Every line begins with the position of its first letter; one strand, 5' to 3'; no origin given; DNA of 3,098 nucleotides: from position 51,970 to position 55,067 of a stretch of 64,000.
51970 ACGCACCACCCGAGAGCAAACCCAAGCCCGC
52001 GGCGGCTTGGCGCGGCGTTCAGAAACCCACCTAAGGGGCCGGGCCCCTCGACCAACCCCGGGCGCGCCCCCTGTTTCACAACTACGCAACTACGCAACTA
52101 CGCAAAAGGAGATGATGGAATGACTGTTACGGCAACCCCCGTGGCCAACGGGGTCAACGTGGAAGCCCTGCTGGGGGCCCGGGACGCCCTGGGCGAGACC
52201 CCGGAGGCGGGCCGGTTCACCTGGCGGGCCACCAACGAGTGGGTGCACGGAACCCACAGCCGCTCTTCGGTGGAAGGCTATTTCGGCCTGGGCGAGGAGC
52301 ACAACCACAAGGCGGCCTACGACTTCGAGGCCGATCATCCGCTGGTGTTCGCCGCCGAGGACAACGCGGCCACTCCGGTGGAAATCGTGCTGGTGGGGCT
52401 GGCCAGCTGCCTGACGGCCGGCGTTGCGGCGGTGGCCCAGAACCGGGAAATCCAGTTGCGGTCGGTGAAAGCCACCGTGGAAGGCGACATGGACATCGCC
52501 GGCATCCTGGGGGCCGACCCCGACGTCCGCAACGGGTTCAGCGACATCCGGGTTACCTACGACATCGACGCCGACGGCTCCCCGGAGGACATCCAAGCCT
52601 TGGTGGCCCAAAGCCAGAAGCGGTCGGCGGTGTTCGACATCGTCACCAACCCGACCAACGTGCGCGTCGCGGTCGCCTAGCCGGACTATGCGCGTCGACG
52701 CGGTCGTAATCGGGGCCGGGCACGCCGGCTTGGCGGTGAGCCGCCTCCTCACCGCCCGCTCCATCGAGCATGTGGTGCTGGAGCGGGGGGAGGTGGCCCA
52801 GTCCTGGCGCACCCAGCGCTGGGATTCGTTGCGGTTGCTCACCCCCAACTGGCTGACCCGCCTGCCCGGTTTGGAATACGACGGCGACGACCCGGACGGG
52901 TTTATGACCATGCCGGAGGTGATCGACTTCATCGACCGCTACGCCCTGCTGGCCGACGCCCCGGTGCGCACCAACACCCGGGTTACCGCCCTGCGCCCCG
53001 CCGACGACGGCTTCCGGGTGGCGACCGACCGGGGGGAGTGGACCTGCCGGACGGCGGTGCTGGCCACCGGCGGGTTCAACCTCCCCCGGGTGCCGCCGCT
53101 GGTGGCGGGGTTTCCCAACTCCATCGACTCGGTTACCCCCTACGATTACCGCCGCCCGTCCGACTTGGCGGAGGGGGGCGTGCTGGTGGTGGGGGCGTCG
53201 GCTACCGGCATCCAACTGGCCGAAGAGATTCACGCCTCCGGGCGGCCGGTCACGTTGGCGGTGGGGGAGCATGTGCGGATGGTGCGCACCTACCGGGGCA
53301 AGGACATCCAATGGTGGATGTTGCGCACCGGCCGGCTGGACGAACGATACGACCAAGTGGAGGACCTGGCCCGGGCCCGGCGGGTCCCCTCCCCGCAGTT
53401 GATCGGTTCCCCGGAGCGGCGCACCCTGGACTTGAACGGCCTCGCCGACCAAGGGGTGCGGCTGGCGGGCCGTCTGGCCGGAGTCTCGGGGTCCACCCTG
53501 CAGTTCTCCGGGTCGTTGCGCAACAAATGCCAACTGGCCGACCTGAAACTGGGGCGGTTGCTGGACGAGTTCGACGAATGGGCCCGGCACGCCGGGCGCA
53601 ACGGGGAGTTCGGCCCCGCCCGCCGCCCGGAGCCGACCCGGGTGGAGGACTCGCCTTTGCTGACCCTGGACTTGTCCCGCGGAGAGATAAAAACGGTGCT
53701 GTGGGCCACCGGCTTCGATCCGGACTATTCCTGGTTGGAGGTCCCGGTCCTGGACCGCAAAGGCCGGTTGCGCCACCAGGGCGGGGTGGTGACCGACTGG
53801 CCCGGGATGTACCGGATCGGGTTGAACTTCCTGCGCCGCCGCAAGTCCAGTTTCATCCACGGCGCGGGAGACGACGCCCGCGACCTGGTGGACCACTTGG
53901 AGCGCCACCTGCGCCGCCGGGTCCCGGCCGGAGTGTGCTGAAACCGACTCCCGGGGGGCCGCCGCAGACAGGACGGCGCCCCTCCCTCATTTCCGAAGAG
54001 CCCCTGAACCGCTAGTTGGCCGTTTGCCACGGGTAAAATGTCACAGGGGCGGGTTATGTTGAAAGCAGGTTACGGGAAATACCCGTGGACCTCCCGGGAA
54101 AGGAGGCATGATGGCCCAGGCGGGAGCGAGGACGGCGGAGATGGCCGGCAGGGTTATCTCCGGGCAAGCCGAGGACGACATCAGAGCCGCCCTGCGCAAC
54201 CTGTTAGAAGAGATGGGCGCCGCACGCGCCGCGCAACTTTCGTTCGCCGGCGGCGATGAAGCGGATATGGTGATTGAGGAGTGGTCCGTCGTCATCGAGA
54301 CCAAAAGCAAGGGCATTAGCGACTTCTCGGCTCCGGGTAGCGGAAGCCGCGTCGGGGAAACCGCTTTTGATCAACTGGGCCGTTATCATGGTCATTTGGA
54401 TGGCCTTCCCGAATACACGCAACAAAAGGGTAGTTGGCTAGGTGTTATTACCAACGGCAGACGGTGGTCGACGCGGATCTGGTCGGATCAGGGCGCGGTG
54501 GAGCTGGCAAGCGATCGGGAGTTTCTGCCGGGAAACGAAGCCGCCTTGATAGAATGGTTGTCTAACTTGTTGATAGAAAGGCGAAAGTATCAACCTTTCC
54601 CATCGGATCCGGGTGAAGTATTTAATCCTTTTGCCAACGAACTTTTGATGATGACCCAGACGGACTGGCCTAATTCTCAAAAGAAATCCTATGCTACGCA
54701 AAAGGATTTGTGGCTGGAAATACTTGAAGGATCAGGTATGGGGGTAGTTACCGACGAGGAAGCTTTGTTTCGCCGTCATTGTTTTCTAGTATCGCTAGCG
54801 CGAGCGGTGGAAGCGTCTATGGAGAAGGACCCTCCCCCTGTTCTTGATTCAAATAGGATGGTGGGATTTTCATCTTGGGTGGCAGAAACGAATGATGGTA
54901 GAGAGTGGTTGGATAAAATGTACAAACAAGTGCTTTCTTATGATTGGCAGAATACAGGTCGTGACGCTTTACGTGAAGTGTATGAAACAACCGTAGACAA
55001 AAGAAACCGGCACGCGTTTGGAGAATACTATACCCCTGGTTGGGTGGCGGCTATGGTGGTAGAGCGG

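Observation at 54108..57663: AT-rich Type IIG-like fused endonuclease-methyltransferase inserted next to a decayed oxidoreductase gene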

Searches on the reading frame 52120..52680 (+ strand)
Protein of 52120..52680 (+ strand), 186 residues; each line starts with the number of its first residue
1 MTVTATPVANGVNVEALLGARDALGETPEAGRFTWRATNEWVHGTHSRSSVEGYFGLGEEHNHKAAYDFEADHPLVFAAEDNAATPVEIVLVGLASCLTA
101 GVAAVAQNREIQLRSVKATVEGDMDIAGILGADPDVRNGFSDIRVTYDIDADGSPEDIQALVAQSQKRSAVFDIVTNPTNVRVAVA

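Call 3: search_protein_families(library=pfam, proteins=[window:52120-52680:+], max_evalue=0.01)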
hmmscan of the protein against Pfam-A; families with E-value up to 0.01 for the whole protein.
window:52120-52680:+ (186 aa): 1 family
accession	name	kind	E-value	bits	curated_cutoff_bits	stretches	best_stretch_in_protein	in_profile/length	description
PF02566.24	OsmC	-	1.1e-17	64.7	27.5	1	80-183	2-99/100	OsmC-like protein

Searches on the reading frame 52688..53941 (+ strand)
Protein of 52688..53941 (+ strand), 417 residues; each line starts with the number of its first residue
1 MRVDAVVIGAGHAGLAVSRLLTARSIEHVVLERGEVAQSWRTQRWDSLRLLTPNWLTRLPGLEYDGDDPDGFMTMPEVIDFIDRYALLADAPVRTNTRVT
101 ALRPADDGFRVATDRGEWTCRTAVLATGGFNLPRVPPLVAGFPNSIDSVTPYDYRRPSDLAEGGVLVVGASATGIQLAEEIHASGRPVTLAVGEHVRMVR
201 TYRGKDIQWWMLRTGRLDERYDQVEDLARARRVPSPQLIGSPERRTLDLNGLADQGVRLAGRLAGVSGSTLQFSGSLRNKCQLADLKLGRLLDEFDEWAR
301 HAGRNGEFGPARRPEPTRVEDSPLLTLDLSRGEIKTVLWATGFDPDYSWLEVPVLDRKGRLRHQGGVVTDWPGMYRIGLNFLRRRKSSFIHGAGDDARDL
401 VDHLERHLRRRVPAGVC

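Call 3: search_protein_families(library=pfam, proteins=[window:52688-53941:+], max_evalue=0.01)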
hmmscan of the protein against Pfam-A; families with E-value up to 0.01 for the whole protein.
window:52688-53941:+ (417 aa): 9 families
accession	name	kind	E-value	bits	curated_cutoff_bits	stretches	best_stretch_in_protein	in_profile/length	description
PF13738.12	Pyr_redox_3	-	9.7e-22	78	30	1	6-196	1-198/305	Pyridine nucleotide-disulphide oxidoreductase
PF07992.20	Pyr_redox_2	-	4.1e-11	43.3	26.1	1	4-190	2-170/291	Pyridine nucleotide-disulphide oxidoreductase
PF01266.30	DAO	-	1.2e-07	32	27.9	1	4-44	1-44/353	FAD dependent oxidoreductase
PF03486.20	HI0933_like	-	9.6e-07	28.9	50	0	78-135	111-170/244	HI0933-like protein Rossmann domain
PF13454.12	NAD_binding_9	-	4.7e-05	23.9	21.8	0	95-129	119-154/155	FAD-NAD(P)-binding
PF01494.25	FAD_binding_3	-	6.9e-05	22.7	22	1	3-35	2-34/349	FAD binding domain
PF13450.12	NAD_binding_8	-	0.00021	21.9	21.9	1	7-35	1-29/68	NAD(P)-binding Rossmann-like domain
PF00070.33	Pyr_redox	-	0.00067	20.6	22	0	165-192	2-29/82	Pyridine nucleotide-disulphide oxidoreductase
PF13434.12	Lys_Orn_oxgnase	-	0.0053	16.4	21.3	0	96-189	115-215/339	L-lysine 6-monooxygenase/L-ornithine 5-monooxygenase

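Call 16: find_related_loci(query=window:52688-53941:+, collection=genome_contigs, flank=10000)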
Query window:52688-53941:+ (417 aa) in genome_contigs; peptide patterns used: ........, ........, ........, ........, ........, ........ (x = any residue, [..] = any of these).
395 stretches matched a pattern; 311 encode a relative of the query (tblastn E <= 1e-3); the best 80 are kept; 80 distinct loci.
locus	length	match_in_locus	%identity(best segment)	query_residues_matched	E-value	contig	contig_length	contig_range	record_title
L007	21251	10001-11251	85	1-417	0e+0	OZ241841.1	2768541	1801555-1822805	MAG: Candidatus Spongiisociaceae bacterium isolate 826e3823-372f-4ba5-9009-4010fb4b1b28 genome assembly, chromosome: 1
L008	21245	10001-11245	70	1-415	0e+0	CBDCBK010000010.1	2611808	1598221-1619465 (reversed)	MAG: Acidimicrobiia bacterium isolate d0411547-dd39-4cd0-b5a5-2d4184132eb5 genome assembly, contig: contig_10, whole gen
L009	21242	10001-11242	70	1-414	0e+0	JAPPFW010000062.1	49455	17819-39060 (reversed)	MAG: bacterium isolate RHO1_bin_3 NODE_1501_length_49455_cov_34.610263, whole genome shotgun sequence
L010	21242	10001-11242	70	1-414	0e+0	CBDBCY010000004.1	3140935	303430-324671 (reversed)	MAG: Acidimicrobiia bacterium isolate 5869b7e0-be7e-4f88-8776-9a9c90231507 genome assembly, contig: contig_4, whole geno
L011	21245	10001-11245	70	1-415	0e+0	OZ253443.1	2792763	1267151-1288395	MAG: Acidimicrobiia bacterium isolate 563c3fc9-303a-4188-a37b-32c8faebca22 genome assembly, chromosome: 1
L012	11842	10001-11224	70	1-408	0e+0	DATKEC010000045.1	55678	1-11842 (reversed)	MAG TPA_asm: Acidimicrobiia bacterium isolate SMAG_U14489 k141_3198643, whole genome shotgun sequence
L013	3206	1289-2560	68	1-417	0e+0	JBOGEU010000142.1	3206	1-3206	MAG: Acidimicrobiia bacterium isolate M3-S_maxbin2.bin.379 k127_2558856, whole genome shotgun sequence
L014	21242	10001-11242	69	1-414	0e+0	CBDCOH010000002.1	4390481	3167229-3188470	MAG: Candidatus Spongiisociaceae bacterium isolate c8dab69f-a0b8-46d1-84ea-4e70fa3c0124 genome assembly, contig: contig_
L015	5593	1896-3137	69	1-414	0e+0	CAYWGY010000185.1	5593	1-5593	MAG TPA_asm: uncultured Acidimicrobiaceae bacterium isolate SRP109090_co1_257 genome assembly, contig: NODE_22202_length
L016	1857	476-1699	70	1-408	0e+0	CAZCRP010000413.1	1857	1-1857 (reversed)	MAG TPA_asm: uncultured Acidimicrobiaceae bacterium isolate SRP217488_co1_44 genome assembly, contig: NODE_111052_length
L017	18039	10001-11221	69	1-408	0e+0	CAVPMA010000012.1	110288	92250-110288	MAG: uncultured Thermoleophilia bacterium isolate MFD10007.bin.1.210 genome assembly, contig: contig_46720, whole genome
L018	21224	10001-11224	68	1-408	0e+0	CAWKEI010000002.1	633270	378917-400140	MAG: uncultured Acidobacteriota bacterium isolate MFD08497.bin.1.135 genome assembly, contig: contig_109116, whole genom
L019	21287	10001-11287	65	1-417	0e+0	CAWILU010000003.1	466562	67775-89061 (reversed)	MAG: uncultured Acidobacteriota bacterium isolate MFD05176.bin.2.204 genome assembly, contig: contig_44861, whole genome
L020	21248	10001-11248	68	1-416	0e+0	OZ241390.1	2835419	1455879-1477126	MAG: Acidimicrobiia bacterium isolate dd304f07-85d9-42ba-b5ff-d625bd76ad22 genome assembly, chromosome: 1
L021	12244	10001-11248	68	1-416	0e+0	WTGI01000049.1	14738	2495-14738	MAG: Acidimicrobiia bacterium isolate CO36387bin_10 NODE_1293_length_14738_cov_19.525506, whole genome shotgun sequence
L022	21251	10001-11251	67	1-417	0e+0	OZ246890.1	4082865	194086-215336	MAG: Acidimicrobiia bacterium isolate cb841b48-16cd-465e-8cff-7e5597cbbcdd genome assembly, chromosome: 1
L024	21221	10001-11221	68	8-414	0e+0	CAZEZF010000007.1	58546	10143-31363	MAG TPA_asm: uncultured Acidimicrobiia bacterium isolate SRP109090_co1_244 genome assembly, contig: NODE_617_length_5854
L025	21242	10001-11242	67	1-414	0e+0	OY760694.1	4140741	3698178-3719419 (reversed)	MAG: Acidimicrobiia bacterium isolate 9e233251-ef21-4ac4-b557-2094fc44eb4a genome assembly, chromosome: 1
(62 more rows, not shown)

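Call 61: search_protein_families(library=pfam, proteins=[L007:11295-12740:-], max_evalue=0.001)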
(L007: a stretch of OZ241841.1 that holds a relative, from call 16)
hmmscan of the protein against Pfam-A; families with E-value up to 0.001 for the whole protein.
L007:11295-12740:- (481 aa): 9 families
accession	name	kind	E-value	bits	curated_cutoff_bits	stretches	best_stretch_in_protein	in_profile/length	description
PF13450.12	NAD_binding_8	-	6.2e-13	49.3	21.9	1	11-65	1-53/68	NAD(P)-binding Rossmann-like domain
PF01593.30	Amino_oxidase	-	4.7e-10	39.8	19.8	1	18-238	3-227/443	Flavin containing amine oxidoreductase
PF12831.13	FAD_oxidored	-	1.5e-08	34.8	27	1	10-53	3-45/416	FAD dependent oxidoreductase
PF01266.30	DAO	-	4.1e-07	30.3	27.9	1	9-237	2-173/353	FAD dependent oxidoreductase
PF01946.23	Thi4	-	2e-05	24.4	26.2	1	9-46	20-58/235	Thi4 family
PF03486.20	HI0933_like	-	2.7e-05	24.2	50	1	8-42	2-36/244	HI0933-like protein Rossmann domain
PF07992.20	Pyr_redox_2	-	6.2e-05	23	26.1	1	8-41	144-177/291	Pyridine nucleotide-disulphide oxidoreductase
PF01494.25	FAD_binding_3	-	0.00012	21.9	22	1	8-40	3-35/349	FAD binding domain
PF00890.30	FAD_binding_2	-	0.00015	21.5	20.4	1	9-45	2-38/414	FAD binding domain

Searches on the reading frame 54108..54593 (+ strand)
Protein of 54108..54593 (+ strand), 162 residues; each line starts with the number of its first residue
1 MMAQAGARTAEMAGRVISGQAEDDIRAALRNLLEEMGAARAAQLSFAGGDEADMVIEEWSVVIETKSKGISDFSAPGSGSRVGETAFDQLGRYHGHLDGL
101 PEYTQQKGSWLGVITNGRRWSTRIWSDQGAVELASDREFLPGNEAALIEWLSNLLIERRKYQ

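Call 56: predict_structure(alignment_id=A5)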
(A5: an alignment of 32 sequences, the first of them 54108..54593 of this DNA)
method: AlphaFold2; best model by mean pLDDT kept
length: 162 residues; sequences in the alignment: 32
mean_pLDDT: 90.7   pTM: 0.87
mean pLDDT of the five models: 90.7, 90.3, 89.9, 89.2, 89.0
residues with pLDDT >= 90: 117; 70-90: 36; 50-70: 8; < 50: 1
segments of 3 or more residues with pLDDT < 50: none
pLDDT, mean of each block of 10 residues (from residue 1): 81 98 98 91 94 94 97 90 93 95 90 96 85 82 96 79 50
secondary structure, 60 per line:
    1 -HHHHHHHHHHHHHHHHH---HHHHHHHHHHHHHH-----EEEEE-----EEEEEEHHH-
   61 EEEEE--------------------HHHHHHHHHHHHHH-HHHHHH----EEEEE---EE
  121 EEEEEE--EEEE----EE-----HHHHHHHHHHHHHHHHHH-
elements in order: H2-18 H22-35 E41-45 E51-56 E61-65 H86-99 H101-106 E111-115 E119-126 E129-132 H144-161

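Call 74: search_protein_representatives(alignment_id=A5)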
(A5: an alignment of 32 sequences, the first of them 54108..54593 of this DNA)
Query: 32 sequences, 168 profile positions. Proteins with E-value up to 0.001 (for the whole library): 384; up to 1e-10: 241; up to 1e-30: 61. The best 150 are listed.
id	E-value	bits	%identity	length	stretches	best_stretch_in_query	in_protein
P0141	8.1e-46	171.8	-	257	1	7-168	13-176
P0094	4.3e-45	169.4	-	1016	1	3-168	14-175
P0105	5.3e-45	169.1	-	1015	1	3-168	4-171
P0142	8.9e-45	168.4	-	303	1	6-168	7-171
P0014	1.3e-44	167.9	-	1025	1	4-168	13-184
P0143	4.1e-44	166.2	-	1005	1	4-162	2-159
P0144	8.8e-43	161.9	-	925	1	3-168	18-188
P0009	2.0e-42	160.7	-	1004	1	4-168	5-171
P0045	6.8e-41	155.8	-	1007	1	4-165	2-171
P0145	1.6e-40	154.6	-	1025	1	1-168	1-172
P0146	1.7e-40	154.4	-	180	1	1-142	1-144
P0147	8.5e-40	152.2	-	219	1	6-158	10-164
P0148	6.1e-39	149.4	-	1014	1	6-165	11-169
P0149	6.9e-39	149.2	-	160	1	1-139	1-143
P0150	7.0e-39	149.2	-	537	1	8-167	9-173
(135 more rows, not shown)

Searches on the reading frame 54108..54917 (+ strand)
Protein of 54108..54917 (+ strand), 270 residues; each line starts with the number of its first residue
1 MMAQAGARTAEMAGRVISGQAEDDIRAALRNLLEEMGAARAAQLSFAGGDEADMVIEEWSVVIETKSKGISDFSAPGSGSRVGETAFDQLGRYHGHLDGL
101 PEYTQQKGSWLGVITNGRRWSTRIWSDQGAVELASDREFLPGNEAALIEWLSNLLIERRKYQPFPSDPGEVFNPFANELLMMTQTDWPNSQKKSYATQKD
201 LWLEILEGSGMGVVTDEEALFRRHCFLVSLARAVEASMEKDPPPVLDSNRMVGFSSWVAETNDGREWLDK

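Call 34: search_protein_families(library=pfam, proteins=[window:54108-54917:+], max_evalue=10)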
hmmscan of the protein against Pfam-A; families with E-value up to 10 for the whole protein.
seq(270 aa): 1 family
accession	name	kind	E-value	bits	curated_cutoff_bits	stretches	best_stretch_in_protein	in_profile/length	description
PF23016.2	RsmI_C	-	0.04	14.2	27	1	21-44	3-26/46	RsmI C-terminal HTH domain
